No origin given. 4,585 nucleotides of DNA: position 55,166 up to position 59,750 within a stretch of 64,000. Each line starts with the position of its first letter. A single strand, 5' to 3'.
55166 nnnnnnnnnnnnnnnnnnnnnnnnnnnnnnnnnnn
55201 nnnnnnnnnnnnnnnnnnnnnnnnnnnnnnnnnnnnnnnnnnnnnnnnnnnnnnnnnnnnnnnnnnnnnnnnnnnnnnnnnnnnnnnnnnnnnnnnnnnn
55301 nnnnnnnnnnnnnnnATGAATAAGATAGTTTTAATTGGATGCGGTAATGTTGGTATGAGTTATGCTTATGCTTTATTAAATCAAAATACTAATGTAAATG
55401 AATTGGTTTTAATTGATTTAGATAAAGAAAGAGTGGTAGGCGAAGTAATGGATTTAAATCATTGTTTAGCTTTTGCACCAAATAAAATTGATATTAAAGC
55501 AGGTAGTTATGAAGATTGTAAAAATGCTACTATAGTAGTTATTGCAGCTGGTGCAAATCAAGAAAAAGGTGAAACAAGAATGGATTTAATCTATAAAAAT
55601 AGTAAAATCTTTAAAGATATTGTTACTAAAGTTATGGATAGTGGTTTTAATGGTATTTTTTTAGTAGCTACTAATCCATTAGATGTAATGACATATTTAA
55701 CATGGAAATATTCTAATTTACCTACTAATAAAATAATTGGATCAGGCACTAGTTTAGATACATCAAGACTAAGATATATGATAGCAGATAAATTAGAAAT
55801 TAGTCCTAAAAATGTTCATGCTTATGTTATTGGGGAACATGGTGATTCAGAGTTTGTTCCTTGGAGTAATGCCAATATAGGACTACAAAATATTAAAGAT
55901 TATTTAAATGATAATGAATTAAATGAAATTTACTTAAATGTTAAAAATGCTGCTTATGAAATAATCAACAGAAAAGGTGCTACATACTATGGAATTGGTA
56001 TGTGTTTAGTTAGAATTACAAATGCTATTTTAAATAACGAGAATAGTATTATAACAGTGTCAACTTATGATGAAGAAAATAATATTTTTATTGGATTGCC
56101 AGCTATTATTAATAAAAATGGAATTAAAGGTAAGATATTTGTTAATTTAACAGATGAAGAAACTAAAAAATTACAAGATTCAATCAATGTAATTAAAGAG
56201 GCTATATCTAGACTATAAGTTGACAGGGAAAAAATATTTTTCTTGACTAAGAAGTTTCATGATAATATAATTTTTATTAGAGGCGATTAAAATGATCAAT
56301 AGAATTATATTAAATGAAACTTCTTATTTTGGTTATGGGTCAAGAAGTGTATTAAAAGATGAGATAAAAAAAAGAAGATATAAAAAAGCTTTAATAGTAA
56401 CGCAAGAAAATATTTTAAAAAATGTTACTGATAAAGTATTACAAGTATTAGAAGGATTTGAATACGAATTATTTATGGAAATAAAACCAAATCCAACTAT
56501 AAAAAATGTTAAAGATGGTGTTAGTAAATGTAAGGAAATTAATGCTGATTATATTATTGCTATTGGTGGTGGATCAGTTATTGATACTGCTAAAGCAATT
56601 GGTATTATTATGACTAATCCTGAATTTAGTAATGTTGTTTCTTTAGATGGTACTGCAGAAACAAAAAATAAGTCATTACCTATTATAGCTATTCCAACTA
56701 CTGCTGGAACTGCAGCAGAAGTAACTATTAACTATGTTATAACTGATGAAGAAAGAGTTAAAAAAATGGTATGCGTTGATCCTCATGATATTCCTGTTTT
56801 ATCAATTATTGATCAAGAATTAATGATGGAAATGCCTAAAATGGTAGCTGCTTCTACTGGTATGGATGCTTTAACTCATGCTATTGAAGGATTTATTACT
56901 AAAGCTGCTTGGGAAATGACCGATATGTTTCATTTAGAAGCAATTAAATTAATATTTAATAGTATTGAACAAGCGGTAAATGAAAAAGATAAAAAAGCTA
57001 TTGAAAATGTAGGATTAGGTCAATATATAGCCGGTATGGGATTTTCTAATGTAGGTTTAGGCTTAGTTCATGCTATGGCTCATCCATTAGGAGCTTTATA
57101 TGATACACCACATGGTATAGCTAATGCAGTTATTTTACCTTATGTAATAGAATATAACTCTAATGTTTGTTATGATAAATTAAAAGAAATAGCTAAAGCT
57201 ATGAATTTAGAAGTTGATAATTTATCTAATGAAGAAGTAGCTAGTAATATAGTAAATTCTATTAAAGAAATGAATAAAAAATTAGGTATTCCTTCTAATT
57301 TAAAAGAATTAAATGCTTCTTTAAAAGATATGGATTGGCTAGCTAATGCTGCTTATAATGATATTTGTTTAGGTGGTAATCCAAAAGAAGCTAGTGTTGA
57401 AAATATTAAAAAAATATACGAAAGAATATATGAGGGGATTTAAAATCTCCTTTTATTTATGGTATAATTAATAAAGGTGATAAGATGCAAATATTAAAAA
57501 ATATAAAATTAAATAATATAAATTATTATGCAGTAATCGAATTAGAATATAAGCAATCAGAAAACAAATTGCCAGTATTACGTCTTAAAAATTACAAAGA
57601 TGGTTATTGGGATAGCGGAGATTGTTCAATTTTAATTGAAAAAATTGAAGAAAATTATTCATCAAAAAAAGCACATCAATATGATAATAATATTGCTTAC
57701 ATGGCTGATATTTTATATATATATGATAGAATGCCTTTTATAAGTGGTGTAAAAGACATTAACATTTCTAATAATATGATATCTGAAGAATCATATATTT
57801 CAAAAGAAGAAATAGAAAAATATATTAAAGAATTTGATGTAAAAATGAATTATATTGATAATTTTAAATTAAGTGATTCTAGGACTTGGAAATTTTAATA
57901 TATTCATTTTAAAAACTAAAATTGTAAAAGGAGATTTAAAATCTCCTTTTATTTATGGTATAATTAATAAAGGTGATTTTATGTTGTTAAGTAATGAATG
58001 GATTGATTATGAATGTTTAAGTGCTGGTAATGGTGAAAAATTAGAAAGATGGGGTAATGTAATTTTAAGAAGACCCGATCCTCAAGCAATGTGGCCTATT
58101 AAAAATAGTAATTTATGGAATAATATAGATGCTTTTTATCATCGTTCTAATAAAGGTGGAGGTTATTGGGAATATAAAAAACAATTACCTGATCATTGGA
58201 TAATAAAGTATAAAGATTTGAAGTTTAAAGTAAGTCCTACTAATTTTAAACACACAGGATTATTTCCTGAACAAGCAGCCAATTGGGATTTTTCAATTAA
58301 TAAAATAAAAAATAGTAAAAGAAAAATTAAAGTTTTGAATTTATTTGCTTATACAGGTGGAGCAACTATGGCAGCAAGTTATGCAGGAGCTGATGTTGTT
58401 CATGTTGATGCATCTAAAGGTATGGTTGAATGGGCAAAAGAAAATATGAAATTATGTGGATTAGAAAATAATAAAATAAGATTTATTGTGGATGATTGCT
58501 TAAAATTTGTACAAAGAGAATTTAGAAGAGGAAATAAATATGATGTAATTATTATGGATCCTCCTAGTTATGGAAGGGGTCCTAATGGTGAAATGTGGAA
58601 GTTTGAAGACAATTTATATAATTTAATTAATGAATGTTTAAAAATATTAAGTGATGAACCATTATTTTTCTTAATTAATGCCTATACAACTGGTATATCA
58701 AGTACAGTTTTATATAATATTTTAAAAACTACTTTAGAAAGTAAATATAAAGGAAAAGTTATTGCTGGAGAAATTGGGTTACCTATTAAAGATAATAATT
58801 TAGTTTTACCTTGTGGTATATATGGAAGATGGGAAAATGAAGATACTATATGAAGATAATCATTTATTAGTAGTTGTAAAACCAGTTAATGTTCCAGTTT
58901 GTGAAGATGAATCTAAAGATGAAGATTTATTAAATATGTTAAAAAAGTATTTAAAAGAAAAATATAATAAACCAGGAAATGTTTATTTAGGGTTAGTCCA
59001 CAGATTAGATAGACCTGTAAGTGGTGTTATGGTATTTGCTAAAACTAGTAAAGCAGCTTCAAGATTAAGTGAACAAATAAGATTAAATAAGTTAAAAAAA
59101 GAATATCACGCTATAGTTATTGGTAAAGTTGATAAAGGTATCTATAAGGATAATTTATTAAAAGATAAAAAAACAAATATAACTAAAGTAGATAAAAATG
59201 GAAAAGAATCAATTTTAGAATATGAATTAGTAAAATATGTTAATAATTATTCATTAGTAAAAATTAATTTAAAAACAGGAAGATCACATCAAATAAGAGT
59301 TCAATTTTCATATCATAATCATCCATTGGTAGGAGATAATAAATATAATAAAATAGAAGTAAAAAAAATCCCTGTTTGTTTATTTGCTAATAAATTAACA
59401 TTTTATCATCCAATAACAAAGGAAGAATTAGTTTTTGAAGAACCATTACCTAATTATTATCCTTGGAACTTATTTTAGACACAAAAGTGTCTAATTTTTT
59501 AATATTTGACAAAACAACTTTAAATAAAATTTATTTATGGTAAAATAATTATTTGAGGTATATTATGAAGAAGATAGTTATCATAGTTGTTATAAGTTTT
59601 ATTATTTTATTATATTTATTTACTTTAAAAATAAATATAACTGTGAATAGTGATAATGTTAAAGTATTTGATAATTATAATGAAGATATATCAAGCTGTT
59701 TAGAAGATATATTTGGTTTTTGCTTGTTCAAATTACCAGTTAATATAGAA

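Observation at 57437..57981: Small unknown gene bracketed by a duplicated 44-bp terminator/promoter/RBS module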

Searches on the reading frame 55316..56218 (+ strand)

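Call 5: search_protein_families(library=pfam, proteins=[window:55316-56218:+], max_evalue=0.01)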
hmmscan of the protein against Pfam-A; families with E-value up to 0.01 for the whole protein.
window:55316-56218:+ (300 aa): 4 families
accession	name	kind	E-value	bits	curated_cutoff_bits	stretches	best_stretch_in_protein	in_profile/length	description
PF00056.29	Ldh_1_N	-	4.3e-44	150.4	27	1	3-142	2-141/141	lactate/malate dehydrogenase, NAD binding domain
PF02866.23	Ldh_1_C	-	3.6e-37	128.5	22.6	1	145-298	1-168/174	lactate/malate dehydrogenase, alpha/beta C-terminal domain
PF02254.24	TrkA_N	-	0.00024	21.9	23.8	1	4-108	1-98/116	TrkA-N domain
PF02056.22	Glyco_hydro_4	-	0.0031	17.6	23.2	0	94-142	119-165/183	Family 4 glycosyl hydrolase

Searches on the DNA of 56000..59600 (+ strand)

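Call 75: search_rna_families(source=window, start=56000, end=59600, threshold=evalue, max_evalue=1)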
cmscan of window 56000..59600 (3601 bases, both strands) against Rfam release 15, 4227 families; matches with E-value up to 1: 0.
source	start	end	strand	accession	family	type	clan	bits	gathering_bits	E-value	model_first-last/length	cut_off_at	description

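Call 76: search_rna_families(source=L098, start=560, end=2300, threshold=evalue, max_evalue=1)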
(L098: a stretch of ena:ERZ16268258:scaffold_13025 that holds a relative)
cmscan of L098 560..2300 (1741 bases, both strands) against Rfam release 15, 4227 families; matches with E-value up to 1: 1.
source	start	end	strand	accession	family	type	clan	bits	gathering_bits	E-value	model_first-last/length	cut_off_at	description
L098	786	833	+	RF03745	mir-2063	Gene; miRNA;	-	22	100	0.47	1-77/77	no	mir-2063 microRNA precursor family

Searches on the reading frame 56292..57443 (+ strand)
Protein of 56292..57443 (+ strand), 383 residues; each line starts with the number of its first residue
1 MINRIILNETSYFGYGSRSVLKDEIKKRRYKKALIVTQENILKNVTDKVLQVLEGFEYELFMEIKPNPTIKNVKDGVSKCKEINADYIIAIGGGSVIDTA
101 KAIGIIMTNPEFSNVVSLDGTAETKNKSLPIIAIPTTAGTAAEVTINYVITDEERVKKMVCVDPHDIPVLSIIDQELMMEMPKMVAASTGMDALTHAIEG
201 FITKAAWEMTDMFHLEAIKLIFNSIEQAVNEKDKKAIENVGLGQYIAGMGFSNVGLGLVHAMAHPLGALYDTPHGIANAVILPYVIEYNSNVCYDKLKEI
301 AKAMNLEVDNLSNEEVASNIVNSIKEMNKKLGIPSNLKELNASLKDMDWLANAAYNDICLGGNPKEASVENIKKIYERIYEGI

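Call 5: search_protein_families(library=pfam, proteins=[window:56292-57443:+], max_evalue=0.01)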
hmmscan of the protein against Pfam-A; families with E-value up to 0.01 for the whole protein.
window:56292-57443:+ (383 aa): 3 families
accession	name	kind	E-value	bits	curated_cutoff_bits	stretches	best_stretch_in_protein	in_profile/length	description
PF25137.1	ADH_Fe_C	-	3.1e-62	210.2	27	1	187-380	2-194/194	Fe-containing alcohol dehydrogenase family, C-terminal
PF00465.25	Fe-ADH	-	1.7e-46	158.3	31.3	1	11-174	4-167/168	Iron-containing alcohol dehydrogenase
PF13685.12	Fe-ADH_2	-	1.3e-12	48.4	28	1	19-108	8-98/149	Iron-containing alcohol dehydrogenase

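Call 9: search_protein_families(library=ncbifam, proteins=[window:56292-57443:+], max_evalue=0.1)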
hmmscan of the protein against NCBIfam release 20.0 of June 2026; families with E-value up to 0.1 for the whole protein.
window:56292-57443:+ (383 aa): 20 families
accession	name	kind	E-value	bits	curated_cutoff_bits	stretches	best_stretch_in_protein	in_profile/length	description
NF007911.0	PRK10624.1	equivalog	7.5e-171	568.2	537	1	1-380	1-382/382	lactaldehyde reductase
TIGR02638.1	lactal_redase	equivalog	2e-166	553.5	523.15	1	3-376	2-379/379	lactaldehyde reductase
NF041833.1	Fe_ADH_ErcA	equivalog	2.4e-99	333.1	550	1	12-378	12-380/382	alcohol dehydrogenase-like regulatory protein ErcA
NF007363.0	PRK09860.1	equivalog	2e-87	293.8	581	1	27-377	28-380/383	L-threonine dehydrogenase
NF010378.0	PRK13805.1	equivalog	4.9e-82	276.1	951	1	9-382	463-866/872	bifunctional acetaldehyde-CoA/alcohol dehydrogenase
NF053866.1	CholDhdGbsBBac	equivalog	3.8e-73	246.4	550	1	14-380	21-391/392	choline dehydrogenase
NF058672.1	4HyButDHCUPNE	equivalog_domain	3.6e-72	243.6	500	1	12-377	11-375/378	4-hydroxybutyrate dehydrogenase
NF011998.0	PRK15454.1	equivalog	1.7e-65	221.3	556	1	54-376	76-391/395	ethanolamine utilization ethanol dehydrogenase EutG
NF050025.1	SulfAcetaldRedSarD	equivalog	1.1e-59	202.3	700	1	13-379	13-384/385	sulfoacetaldehyde reductase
TIGR03405.1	Phn_Fe-ADH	equivalog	2.8e-50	171.1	423.7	1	13-299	9-292/355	iron-containing alcohol dehydrogenase PsrA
TIGR04266.1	NDMA_methanol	equivalog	2.6e-49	168.1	625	1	12-358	20-372/420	NDMA-dependent methanol dehydrogenase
NF011717.0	PRK15138.1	equivalog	3e-26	92.4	645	1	13-377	14-384/387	alcohol dehydrogenase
NF006941.0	PRK09423.1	subfamily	6e-15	54.9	336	1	21-274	21-268/367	glycerol dehydrogenase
NF041822.1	daptide_DH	equivalog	1.4e-12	47.2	300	1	44-217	15-192/363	daptide-type RiPP biosynthesis dehydogenase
NF002022.0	PRK00843.1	equivalog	2e-08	33.6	413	1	19-105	22-108/350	NAD(P)-dependent glycerol-1-phosphate dehydrogenase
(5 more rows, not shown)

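Call 36: find_encoding_contigs(protein=window:56292-57443:+, flank=3000, max_places=10)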
Protein window:56292-57443:+ (383 aa): 6 contigs read that carry it; 3 places shown.
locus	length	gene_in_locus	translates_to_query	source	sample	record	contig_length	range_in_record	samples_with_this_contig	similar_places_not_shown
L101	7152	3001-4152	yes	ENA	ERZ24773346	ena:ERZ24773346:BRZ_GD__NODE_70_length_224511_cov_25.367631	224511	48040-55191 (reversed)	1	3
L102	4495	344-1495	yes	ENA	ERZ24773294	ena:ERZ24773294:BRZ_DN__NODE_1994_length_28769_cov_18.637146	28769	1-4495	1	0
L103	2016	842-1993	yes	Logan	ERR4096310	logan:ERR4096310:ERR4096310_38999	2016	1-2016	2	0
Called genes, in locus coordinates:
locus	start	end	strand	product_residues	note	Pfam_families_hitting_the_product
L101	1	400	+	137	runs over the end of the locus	PF00380:Ribosomal_S9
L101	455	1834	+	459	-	-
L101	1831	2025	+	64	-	-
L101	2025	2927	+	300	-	PF00056:Ldh_1_N, PF02866:Ldh_1_C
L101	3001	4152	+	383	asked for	PF00465:Fe-ADH, PF13685:Fe-ADH_2, PF25137:ADH_Fe_C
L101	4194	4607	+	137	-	-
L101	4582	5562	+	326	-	PF10672:Methyltrans_SAM, PF03602:Cons_hypoth95, PF09445:Methyltransf_15 (weak)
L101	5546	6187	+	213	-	PF00849:PseudoU_synth_2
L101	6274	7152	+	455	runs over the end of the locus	PF07523:Big_3 (faint), PF16403:Bact_surface_Ig-like, PF01522:Polysacc_deac_1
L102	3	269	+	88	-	?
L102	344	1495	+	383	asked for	PF00465:Fe-ADH, PF13685:Fe-ADH_2, PF25137:ADH_Fe_C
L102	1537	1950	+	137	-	-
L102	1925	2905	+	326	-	PF10672:Methyltrans_SAM, PF03602:Cons_hypoth95, PF09445:Methyltransf_15 (weak)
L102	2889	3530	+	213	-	PF00849:PseudoU_synth_2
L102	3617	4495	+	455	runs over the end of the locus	PF07523:Big_3 (faint), PF16403:Bact_surface_Ig-like, PF01522:Polysacc_deac_1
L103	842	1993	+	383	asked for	PF00465:Fe-ADH, PF13685:Fe-ADH_2, PF25137:ADH_Fe_C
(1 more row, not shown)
